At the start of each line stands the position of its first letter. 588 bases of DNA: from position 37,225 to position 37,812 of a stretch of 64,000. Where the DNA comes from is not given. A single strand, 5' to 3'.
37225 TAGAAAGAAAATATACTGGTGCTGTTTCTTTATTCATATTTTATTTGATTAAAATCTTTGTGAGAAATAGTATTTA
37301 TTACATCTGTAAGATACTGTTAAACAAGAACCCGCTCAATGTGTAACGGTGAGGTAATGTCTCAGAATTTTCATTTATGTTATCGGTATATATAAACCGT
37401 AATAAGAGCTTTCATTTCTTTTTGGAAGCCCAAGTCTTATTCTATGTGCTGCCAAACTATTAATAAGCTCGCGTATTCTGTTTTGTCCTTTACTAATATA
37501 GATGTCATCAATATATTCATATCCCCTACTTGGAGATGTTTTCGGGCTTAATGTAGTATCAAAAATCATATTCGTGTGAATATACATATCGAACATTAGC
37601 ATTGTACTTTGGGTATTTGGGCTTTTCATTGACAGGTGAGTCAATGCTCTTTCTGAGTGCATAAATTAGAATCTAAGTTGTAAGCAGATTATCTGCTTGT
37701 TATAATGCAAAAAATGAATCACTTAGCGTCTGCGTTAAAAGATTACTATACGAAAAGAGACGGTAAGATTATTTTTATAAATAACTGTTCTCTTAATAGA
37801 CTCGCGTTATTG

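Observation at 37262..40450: Toxin-antitoxin/defence-like cluster: three paralogous ~75-95-aa proteins each partnered with a DNA-binding protein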

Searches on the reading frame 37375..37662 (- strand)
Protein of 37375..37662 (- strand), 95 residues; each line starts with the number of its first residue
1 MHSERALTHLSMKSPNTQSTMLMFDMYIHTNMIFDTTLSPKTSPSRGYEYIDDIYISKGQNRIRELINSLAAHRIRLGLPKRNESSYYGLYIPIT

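Call 4: search_protein_families(library=pfam, max_evalue=1, proteins=[window:37375-37662:-])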
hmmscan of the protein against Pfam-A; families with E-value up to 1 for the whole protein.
window:37375-37662:- (95 aa): 0 families

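Call 5: find_homologous_proteins(query=A1, max_evalue=0.01)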
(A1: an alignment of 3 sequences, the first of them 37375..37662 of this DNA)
Query A1 (3 sequences) (95 aa, profile of the alignment): 4 proteins with E <= 0.01 among 62 candidates.
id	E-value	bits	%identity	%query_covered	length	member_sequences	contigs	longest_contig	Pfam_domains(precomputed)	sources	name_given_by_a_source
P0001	3.1e-34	135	60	71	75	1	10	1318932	-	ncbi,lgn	-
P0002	9.8e-32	127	27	76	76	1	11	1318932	-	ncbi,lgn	-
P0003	1.3e-29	120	100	67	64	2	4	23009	-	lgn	-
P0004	1.8e-19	88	33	76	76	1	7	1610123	-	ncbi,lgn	-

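Call 6: search_protein_families(library=ncbifam, max_evalue=1, proteins=[window:37375-37662:-])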
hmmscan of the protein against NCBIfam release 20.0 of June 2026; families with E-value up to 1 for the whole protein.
window:37375-37662:- (95 aa): 1 family
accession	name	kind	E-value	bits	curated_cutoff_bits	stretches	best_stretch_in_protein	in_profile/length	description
NF041313.1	UDPGP_AglF_Halo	equivalog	0.044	13.2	400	1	6-82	151-226/234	UTP--glucose-1-phosphate uridylyltransferase AglF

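Call 7: search_protein_families(library=padloc, max_evalue=1, proteins=[window:37375-37662:-])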
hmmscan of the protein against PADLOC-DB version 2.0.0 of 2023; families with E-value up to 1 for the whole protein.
window:37375-37662:- (95 aa): 0 families

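Call 9: find_encoding_contigs(protein=P0004, flank=8000, max_places=6)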
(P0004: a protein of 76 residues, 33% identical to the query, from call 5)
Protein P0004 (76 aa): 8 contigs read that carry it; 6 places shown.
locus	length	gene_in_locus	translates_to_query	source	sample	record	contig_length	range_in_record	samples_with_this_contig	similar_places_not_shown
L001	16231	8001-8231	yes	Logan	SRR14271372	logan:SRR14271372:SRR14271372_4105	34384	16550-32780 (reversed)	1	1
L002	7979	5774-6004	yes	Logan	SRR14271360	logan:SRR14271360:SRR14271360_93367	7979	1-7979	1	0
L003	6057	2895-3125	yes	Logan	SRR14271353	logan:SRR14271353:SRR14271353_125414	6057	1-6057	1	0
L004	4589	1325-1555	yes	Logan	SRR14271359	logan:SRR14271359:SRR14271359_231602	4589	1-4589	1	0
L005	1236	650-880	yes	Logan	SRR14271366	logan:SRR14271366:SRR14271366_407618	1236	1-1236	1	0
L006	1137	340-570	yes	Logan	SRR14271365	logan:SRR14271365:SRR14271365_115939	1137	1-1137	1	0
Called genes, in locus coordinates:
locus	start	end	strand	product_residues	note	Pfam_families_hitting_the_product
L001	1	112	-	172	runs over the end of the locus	PF07963:N_methyl (weak)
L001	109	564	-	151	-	-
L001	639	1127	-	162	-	PF07963:N_methyl (weak)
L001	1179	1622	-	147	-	PF07963:N_methyl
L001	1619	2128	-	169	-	PF07963:N_methyl, PF08334:T2SSG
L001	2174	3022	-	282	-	PF06750:A24_N_bact, PF01478:Peptidase_A24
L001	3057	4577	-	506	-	PF00512:HisKA, PF02518:HATPase_c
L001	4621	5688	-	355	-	-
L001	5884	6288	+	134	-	PF03928:HbpS-like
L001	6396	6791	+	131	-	-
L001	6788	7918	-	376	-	PF00486:Trans_reg_C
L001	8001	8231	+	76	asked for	-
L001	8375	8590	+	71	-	-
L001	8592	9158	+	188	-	-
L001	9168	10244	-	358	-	PF08903:DUF1846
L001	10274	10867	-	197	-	PF02223:Thymidylate_kin, PF13238:AAA_18 (faint)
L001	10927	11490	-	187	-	PF01966:HD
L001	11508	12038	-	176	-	PF00293:NUDIX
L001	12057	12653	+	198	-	-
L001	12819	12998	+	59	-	-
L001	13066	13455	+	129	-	PF00072:Response_reg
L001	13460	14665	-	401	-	PF28597:T2SSF_N, PF00482:T2SSF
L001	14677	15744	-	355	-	PF00437:T2SSE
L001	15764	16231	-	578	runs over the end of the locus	PF05157:MshEN, PF00437:T2SSE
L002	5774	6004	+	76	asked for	-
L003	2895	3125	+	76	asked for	-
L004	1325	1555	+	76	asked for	-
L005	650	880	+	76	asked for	-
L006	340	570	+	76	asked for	-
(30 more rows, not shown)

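Call 25: search_protein_representatives(alignment_id=A2)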
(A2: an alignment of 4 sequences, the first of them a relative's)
Query: 4 sequences, 76 profile positions. Proteins with E-value up to 0.001 (for the whole library): 75; up to 1e-10: 14; up to 1e-30: 1. The best 75 are listed.
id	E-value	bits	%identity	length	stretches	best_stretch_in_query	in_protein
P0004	2.2e-36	140.3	-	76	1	1-74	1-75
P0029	7.1e-21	90.6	-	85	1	7-74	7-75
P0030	6.7e-16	74.7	-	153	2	6-74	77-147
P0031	1.0e-13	67.7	-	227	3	15-73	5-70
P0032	3.8e-13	65.9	-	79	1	12-75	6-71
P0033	1.1e-11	61.2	-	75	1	9-73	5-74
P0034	1.2e-11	61.1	-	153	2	15-75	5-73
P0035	1.2e-11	61.1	-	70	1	10-74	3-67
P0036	1.2e-11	61.0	-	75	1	10-75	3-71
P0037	1.3e-11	60.9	-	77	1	13-75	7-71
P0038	1.8e-11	60.5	-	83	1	8-75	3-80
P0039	2.0e-11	60.3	-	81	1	13-75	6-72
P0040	8.7e-11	58.3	-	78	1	12-73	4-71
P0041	9.5e-11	58.2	-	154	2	15-75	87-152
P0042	1.5e-10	57.6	-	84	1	8-75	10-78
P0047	6.0e-10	55.6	-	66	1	13-73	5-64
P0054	1.6e-09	54.3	-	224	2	15-74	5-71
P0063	2.9e-08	50.2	-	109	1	12-75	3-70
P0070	3.3e-07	46.8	-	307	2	14-75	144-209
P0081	1.0e-05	42.0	-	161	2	16-73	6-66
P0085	1.9e-05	41.2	-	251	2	16-75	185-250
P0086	2.7e-05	40.7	-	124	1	9-63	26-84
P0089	4.8e-05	39.9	-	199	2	16-75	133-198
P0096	2.9e-04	37.4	-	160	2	16-73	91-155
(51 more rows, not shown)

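Call 26: predict_structure(alignment_id=A2)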
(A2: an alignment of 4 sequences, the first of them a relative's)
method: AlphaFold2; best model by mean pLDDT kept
length: 75 residues; sequences in the alignment: 4
mean_pLDDT: 81.4   pTM: 0.70
mean pLDDT of the five models: 81.4, 80.6, 80.5, 79.7, 51.4
residues with pLDDT >= 90: 32; 70-90: 26; 50-70: 11; < 50: 6
segments of 3 or more residues with pLDDT < 50: 1-4
pLDDT, mean of each block of 10 residues (from residue 1): 58 92 94 70 87 90 91 58
secondary structure, 60 per line:
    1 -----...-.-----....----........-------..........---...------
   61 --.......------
elements in order: H16-19 E24-31 H39-48 E52-54 E63-69

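Call 29: fold_search(model_id=the predicted structure, library=pdb)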
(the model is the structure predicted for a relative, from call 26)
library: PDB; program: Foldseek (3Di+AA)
matches with E <= 10: 187; with E <= 0.001: 0
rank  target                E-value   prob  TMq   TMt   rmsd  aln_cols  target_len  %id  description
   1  5bwa_B                7.4e-01  0.25  0.41  0.28   6.2        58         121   10  Crystal structure of ODC-PLP-AZ1 ternary complex (released 2015-12-09)
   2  1dtj_B                1.2e+00  0.11  0.30  0.33   5.3        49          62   10  CRYSTAL STRUCTURE OF NOVA-2 KH3 K-HOMOLOGY RNA-BINDING DOMAIN (released 2000-02-18)
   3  8fky_LH               1.3e+00  0.08  0.25  0.19   9.2        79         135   10  Human nucleolar pre-60S ribosomal subunit (State F) (released 2023-07-12)
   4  3cs9_D                1.3e+00  0.08  0.25  0.09   6.2        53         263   21  Human ABL kinase in complex with nilotinib (released 2008-04-22)
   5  5wwz_B                1.3e+00  0.16  0.35  0.34   5.5        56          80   14  Crystal structure of the KH2 domain of human RNA-binding E3 ubiquitin-protein ligase MEX-3C (released 2017-08-23)
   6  5wwz_C                1.4e+00  0.16  0.35  0.34   5.5        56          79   14  Crystal structure of the KH2 domain of human RNA-binding E3 ubiquitin-protein ligase MEX-3C (released 2017-08-23)
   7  2fo0                  1.4e+00  0.10  0.30  0.07   9.5        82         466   17  Organization of the SH3-SH2 Unit in Active and Inactive Forms of the c-Abl Tyrosine Kinase (released 2006-03-21)
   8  5wwz_A                1.5e+00  0.15  0.36  0.35   5.5        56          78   14  Crystal structure of the KH2 domain of human RNA-binding E3 ubiquitin-protein ligase MEX-3C (released 2017-08-23)
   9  5aj0_AX               1.5e+00  0.08  0.27  0.23   8.8        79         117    9  Cryo electron microscopy of actively translating human polysomes (POST state). (released 2015-05-20)
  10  3afg_A                1.7e+00  0.12  0.36  0.07   8.6        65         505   14  Crystal structure of ProN-Tk-SP from Thermococcus kodakaraensis (released 2010-08-04)
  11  3hmi                  1.7e+00  0.09  0.28  0.11   9.2        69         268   17  The crystal structure of human ABL2 in complex with 5-AMINO-3-{[4-(AMINOSULFONYL)PHENYL]AMINO}-N-(2,6-DIFLUOROPHENYL)-1H (released 2009-07-07)
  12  9znf_AR               1.7e+00  0.06  0.23  0.23   8.6        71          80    7  Cryo-EM structure of the Methanosarcina acetivorans 70S ribosome in complex with SriA and SriB (released 2026-01-28)
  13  9ks5_B                1.9e+00  0.09  0.30  0.11   8.0        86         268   15  The crystal structure of ABL1 in complex with K-CNBA-1 (released 2025-12-03)
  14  8fkz_LH               1.9e+00  0.06  0.24  0.16   9.4        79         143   13  Human nucleolar pre-60S ribosomal subunit (State G) (released 2023-07-12)
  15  8prv_A                1.9e+00  0.04  0.25  0.02  14.3        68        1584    9  Asymmetric unit of the yeast fatty acid synthase in the non-rotated state with ACP at the ketosreductase domain (FASam (released 2023-11-22)
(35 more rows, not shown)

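Call 33: search_solved_structures(query=A3, max_evalue=10, show_alignments=2)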
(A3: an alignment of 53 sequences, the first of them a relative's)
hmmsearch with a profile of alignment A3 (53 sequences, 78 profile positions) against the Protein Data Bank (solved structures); distinct sequences matched with E-value up to 10: 5.
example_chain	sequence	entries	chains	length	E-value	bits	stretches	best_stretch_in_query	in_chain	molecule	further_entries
5o6u_C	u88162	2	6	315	0.078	16.6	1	21-41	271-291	Uncharacterized protein | Cas7fv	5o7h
9g44_F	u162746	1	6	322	0.081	16.5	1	21-41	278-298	CRISPR-associated protein Cas7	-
8e2c_A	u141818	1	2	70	1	13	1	25-52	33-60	Cell cycle protein GpsB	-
8e2b_A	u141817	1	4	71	1.1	12.9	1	25-52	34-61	Cell cycle protein GpsB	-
9pv2_A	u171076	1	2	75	1.2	12.7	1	25-52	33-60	Cell cycle protein GpsB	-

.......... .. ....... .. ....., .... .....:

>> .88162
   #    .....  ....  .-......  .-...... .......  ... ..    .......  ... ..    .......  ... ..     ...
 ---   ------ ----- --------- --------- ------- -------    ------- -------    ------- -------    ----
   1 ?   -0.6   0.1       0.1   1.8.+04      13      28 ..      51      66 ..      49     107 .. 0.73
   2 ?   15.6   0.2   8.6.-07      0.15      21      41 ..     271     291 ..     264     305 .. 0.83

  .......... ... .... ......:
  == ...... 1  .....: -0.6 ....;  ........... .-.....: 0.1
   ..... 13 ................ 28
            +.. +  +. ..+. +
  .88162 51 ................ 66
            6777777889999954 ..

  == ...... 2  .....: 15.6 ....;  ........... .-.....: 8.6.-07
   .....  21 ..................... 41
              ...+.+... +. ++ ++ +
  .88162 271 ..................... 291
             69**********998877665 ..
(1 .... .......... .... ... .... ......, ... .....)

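Call 36: find_related_loci(query=A4, collection=genome_contigs, flank=5000)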
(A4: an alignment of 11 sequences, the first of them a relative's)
Query A4 (75 aa) in genome_contigs; peptide patterns used: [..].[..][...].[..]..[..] (x = any residue, [..] = any of these).
49 stretches matched a pattern; 1 encode a relative of the query (tblastn E <= 1e-3); 1 distinct loci.
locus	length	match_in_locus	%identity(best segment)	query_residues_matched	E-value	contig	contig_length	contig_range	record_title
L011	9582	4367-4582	46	1-72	7e-21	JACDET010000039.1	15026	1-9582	MAG: Candidatus Levyibacteriota bacterium isolate MGR_bin367 SD2903_NODE_535_length_15026_cov_1.113967, whole genome sho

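Call 37: find_encoding_contigs(protein=P0031, flank=5000, max_places=2)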
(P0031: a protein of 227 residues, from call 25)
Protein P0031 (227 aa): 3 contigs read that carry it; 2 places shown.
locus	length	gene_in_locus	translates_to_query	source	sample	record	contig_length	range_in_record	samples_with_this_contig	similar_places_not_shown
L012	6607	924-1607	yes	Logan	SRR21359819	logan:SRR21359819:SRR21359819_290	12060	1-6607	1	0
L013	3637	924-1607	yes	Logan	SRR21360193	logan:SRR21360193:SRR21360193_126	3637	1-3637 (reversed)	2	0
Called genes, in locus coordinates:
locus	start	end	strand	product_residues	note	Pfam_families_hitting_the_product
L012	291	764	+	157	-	-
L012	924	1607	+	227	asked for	-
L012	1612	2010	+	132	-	-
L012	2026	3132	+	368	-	PF01546:Peptidase_M20, PF07687:M20_dimer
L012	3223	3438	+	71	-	-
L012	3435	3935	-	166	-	-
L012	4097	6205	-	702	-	PF17191:RecG_wedge, PF01336:tRNA_anti-codon, PF04851:ResIII, PF00270:DEAD, PF00271:Helicase_C, PF22590:Cas3-like_C_2 (weak), PF19833:RecG_dom3_C (weak)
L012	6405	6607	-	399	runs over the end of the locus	PF00579:tRNA-synt_1b, PF22421:SYY_C-terminal (weak)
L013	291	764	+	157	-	-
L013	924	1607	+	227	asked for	-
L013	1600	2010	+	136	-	-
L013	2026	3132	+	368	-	PF01546:Peptidase_M20, PF07687:M20_dimer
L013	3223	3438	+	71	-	-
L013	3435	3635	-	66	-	?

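Call 40: find_encoding_contigs(protein=P0034, flank=5000, max_places=2)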
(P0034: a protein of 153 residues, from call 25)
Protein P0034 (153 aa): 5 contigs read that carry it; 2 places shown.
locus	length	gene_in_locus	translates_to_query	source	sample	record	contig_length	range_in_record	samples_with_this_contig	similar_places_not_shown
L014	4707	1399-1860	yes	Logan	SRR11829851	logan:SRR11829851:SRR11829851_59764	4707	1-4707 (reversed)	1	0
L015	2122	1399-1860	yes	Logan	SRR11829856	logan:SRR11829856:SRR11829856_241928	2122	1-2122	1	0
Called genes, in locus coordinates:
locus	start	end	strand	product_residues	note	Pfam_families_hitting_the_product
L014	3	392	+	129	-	?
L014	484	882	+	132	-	-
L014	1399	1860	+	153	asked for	-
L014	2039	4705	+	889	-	?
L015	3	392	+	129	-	?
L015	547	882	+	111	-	-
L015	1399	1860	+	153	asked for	-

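Call 41: find_encoding_contigs(protein=P0070, flank=5000, max_places=2)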
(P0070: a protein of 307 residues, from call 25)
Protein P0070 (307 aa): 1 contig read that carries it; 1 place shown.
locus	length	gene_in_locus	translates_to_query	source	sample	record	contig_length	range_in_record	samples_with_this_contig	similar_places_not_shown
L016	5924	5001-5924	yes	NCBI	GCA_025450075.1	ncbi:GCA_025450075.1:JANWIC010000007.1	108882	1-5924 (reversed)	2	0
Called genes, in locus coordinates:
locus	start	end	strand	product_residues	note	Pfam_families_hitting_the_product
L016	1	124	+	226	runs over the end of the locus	PF00351:Biopterin_H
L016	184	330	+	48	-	-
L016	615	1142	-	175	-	-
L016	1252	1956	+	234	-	-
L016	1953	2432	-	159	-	PF23477:zf_Tbcl_2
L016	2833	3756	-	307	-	-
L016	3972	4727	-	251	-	PF00849:PseudoU_synth_2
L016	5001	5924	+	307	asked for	?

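Call 42: predict_structure(alignment_id=A3)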
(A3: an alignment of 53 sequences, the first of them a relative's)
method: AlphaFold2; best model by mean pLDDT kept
length: 75 residues; sequences in the alignment: 53
mean_pLDDT: 83.2   pTM: 0.71
mean pLDDT of the five models: 83.2, 82.5, 82.4, 82.0, 81.6
residues with pLDDT >= 90: 39; 70-90: 22; 50-70: 9; < 50: 5
segments of 3 or more residues with pLDDT < 50: 1-3
pLDDT, mean of each block of 10 residues (from residue 1): 61 93 94 75 89 92 92 56
secondary structure, 60 per line:
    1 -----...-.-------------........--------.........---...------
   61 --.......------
elements in order: E24-31 H40-48 E52-54 E63-69

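Call 50: search_protein_families(library=phrogs, max_evalue=1, proteins=[window:37375-37662:-])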
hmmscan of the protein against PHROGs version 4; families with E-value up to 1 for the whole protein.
window:37375-37662:- (95 aa): 0 families

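Call 54: search_protein_families(library=pfam, alignment_id=A3, max_evalue=1)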
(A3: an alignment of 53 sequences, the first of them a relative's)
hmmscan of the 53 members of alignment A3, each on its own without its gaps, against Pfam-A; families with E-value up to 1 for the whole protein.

A. member 1, P0001 (75 aa): 0 families

B. families by the number of members that match (of 53 scanned): 15 families
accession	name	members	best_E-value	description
PF07862.16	Nif11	5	0.0083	Nif11 domain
PF17814.7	LisH_TPL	2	0.096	LisH-like dimerisation domain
PF05695.17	Ycf2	1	0.0072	Ycf2 family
PF00464.25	SHMT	1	0.01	Serine hydroxymethyltransferase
PF16421.10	E2F_CC-MB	1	0.027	E2F transcription factor CC-MB domain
PF05452.16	Clavanin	1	0.028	Clavanin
PF21445.3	ADDB_N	1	0.036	ADDB, N-terminal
PF04333.18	MlaA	1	0.11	MlaA lipoprotein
PF03440.20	APT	1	0.12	Aerolysin/Pertussis toxin (APT) domain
PF04768.19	NAT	1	0.13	NAT, N-acetyltransferase, of N-acetylglutamate synthase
PF12251.13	SNAPC3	1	0.15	snRNA-activating protein complex (SNAPc), subunit 3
PF11690.13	DUF3287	1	0.16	Protein of unknown function (DUF3287)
PF02026.21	RyR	1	0.2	RyR domain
PF00330.25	Aconitase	1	0.32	Aconitase family (aconitate hydratase)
PF24937.1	DUF7754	1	0.64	Domain of unknown function (DUF7754)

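Call 55: search_protein_families(library=pfam, max_evalue=0.1, proteins=[P0070, P0085, P0089, P0063, P0086, P0031, P0054, P0030, P0096, P0081])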
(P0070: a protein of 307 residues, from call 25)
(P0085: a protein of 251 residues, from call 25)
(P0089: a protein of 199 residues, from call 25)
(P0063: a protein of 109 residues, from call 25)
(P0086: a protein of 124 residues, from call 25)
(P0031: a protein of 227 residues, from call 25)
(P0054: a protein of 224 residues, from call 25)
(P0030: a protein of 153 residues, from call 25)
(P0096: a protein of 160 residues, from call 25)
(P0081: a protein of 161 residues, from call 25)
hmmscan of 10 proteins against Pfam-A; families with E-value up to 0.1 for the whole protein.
P0070 (307 aa): 0 families

P0085 (251 aa): 0 families

P0089 (199 aa): 0 families

P0063 (109 aa): 0 families

P0086 (124 aa): 0 families

P0031 (227 aa): 0 families

P0054 (224 aa): 0 families

P0030 (153 aa): 0 families

P0096 (160 aa): 0 families

P0081 (161 aa): 0 families
